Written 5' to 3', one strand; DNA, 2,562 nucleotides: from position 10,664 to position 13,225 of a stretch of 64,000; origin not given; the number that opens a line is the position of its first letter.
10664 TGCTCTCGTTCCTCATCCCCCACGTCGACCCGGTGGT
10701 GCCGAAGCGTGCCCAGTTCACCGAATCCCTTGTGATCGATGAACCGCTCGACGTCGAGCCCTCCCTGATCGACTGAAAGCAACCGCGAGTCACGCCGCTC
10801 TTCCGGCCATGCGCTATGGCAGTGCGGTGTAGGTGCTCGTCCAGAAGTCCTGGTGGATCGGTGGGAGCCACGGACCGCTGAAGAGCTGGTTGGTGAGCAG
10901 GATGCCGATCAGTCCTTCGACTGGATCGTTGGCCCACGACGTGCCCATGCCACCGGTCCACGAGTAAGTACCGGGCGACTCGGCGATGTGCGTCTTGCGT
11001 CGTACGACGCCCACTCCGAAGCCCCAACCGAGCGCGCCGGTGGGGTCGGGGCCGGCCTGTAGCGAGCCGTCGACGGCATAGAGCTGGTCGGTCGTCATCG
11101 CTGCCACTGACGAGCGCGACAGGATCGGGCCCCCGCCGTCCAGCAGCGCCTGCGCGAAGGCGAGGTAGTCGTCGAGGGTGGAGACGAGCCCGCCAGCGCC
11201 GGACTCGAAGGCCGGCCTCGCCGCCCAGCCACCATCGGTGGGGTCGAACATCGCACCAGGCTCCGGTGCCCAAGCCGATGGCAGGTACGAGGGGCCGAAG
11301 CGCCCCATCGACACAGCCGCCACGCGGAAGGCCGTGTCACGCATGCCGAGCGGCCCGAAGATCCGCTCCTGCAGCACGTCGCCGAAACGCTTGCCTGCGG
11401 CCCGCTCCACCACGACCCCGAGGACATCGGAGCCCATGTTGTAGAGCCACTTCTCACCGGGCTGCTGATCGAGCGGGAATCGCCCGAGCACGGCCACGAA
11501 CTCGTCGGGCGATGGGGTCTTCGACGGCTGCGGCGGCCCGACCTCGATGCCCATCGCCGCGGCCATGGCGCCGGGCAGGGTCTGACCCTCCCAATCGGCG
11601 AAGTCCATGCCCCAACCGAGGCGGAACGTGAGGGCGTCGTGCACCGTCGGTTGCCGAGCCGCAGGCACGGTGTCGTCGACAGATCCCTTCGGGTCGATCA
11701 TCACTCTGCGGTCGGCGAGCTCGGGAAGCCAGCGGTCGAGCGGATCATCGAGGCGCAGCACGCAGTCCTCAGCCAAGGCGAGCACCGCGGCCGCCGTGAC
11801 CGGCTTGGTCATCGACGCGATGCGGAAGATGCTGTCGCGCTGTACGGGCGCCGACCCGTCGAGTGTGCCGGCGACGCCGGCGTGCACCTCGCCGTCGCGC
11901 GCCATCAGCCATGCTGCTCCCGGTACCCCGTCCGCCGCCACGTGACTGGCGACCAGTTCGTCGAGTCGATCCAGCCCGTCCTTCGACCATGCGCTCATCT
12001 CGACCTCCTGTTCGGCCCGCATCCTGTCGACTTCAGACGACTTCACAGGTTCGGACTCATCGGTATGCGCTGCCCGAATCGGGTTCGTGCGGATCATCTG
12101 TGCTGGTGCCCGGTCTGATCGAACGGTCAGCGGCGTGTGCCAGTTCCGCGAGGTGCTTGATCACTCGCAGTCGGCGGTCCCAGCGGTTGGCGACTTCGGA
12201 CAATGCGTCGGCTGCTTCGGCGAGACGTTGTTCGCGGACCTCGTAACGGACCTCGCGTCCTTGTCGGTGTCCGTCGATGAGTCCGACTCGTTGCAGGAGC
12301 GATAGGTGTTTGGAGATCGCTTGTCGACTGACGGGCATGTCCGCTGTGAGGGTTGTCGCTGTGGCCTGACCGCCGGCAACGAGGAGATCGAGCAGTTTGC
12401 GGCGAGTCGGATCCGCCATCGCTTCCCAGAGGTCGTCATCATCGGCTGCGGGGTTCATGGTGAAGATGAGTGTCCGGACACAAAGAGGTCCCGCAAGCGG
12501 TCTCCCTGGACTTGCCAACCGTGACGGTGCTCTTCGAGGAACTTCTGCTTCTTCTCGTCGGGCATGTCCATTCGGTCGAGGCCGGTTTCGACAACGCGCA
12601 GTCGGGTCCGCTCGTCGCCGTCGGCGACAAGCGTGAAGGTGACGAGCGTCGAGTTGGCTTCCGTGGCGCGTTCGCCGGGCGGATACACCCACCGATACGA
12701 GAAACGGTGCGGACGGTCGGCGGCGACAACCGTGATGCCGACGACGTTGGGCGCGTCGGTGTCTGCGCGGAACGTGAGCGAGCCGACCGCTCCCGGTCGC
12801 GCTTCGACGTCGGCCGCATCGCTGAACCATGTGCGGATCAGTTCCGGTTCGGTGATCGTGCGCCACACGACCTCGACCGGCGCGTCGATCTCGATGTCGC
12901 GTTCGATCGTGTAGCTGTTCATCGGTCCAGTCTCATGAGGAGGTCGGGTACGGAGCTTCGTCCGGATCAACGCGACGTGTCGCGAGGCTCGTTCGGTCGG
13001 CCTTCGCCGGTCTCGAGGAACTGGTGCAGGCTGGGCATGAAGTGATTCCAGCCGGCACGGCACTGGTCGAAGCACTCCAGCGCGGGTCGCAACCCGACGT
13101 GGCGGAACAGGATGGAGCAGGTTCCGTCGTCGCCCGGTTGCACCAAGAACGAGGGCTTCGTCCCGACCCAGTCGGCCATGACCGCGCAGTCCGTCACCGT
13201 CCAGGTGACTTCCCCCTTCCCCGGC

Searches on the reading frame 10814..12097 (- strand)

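Call 51: search_protein_families(library=pfam, proteins=[window:10814-12097:-], max_evalue=0.001)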
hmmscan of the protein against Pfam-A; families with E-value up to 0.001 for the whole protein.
window:10814-12097:- (427 aa): 1 family
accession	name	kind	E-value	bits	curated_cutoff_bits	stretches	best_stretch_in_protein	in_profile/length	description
PF00144.29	Beta-lactamase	-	6.1e-59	200.3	27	1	45-407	1-313/329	Beta-lactamase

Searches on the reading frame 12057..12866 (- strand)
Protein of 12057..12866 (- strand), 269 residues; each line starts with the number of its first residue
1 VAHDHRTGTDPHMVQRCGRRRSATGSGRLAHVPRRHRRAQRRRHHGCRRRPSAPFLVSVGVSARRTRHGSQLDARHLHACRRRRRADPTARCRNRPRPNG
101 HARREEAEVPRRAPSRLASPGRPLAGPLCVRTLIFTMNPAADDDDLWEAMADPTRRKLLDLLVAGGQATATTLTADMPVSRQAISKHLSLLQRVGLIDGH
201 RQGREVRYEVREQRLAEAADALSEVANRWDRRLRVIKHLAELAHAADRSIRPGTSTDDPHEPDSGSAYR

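Call 51: search_protein_families(library=pfam, proteins=[window:12057-12866:-], max_evalue=0.001)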
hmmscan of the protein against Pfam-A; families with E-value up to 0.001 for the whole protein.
window:12057-12866:- (269 aa): 3 families
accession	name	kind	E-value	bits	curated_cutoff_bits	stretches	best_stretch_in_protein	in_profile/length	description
PF12840.13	HTH_20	-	3.3e-10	40.2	27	1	150-198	1-49/51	Helix-turn-helix domain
PF01022.26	HTH_5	-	2.2e-05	24.7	22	1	152-197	1-45/47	Bacterial regulatory protein, arsR family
PF08279.18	HTH_11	-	0.00088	19.5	25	0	155-201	2-50/55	HTH domain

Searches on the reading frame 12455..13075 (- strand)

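Call 51: search_protein_families(library=pfam, proteins=[window:12455-13075:-], max_evalue=0.001)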
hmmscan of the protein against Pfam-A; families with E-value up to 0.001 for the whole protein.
window:12455-13075:- (206 aa): 2 families
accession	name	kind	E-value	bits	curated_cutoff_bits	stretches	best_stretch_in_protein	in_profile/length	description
PF08327.17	AHSA1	-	2.9e-18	66.7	22.1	1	64-198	1-124/125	Activator of Hsp90 ATPase homolog 1-like protein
PF10604.15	Polyketide_cyc2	-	8.8e-10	39.5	27.4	1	56-160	3-103/142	Polyketide cyclase / dehydrase and lipid transport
